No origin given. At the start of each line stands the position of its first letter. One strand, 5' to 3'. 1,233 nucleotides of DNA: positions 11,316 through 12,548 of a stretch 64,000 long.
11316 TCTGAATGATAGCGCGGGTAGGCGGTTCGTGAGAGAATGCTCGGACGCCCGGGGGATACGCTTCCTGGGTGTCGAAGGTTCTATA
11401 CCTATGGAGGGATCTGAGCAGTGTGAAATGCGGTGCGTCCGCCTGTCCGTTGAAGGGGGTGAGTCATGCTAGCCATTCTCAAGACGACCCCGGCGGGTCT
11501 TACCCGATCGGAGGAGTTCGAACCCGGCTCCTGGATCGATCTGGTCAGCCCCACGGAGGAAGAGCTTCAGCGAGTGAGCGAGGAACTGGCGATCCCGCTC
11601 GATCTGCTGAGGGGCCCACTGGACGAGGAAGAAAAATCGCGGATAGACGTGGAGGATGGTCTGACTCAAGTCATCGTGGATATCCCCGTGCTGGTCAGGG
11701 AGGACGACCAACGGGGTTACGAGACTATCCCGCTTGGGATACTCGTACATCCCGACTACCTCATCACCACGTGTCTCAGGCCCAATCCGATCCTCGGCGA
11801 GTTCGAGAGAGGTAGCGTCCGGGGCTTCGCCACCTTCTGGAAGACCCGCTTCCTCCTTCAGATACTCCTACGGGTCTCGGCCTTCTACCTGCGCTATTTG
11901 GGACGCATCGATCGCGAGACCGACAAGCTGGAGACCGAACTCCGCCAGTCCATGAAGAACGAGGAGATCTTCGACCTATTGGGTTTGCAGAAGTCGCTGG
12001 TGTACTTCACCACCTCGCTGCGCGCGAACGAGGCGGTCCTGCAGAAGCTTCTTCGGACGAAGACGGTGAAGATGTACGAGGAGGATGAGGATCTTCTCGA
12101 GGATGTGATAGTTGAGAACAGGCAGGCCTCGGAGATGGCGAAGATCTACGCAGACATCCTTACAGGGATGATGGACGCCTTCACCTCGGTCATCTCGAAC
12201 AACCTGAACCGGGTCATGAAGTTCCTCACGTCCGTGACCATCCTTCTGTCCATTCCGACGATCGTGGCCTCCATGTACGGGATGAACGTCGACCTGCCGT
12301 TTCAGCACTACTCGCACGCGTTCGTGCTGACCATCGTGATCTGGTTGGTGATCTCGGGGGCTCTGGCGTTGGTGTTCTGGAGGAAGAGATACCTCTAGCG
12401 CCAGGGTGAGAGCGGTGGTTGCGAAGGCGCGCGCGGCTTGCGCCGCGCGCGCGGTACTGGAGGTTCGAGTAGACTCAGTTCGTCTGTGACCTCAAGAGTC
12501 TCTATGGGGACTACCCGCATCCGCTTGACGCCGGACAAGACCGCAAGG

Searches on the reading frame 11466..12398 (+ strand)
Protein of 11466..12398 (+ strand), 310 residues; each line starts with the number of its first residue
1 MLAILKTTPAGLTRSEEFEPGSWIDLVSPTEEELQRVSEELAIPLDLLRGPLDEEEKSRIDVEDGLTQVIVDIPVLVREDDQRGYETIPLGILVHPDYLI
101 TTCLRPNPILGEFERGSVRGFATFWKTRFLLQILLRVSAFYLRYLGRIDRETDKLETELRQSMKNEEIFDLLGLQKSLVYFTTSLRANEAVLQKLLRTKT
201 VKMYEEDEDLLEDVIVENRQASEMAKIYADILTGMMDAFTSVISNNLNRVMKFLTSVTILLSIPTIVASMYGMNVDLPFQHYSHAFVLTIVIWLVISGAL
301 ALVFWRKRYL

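Call 18: search_protein_families(library=pfam, proteins=[window:11466-12398:+], max_evalue=0.0001)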
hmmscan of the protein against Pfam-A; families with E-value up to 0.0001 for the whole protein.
window:11466-12398:+ (310 aa): 1 family
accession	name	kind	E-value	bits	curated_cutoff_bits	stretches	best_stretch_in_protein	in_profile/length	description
PF01544.23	CorA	-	3.8e-60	204.1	27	1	22-305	5-291/292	CorA-like Mg2+ transporter protein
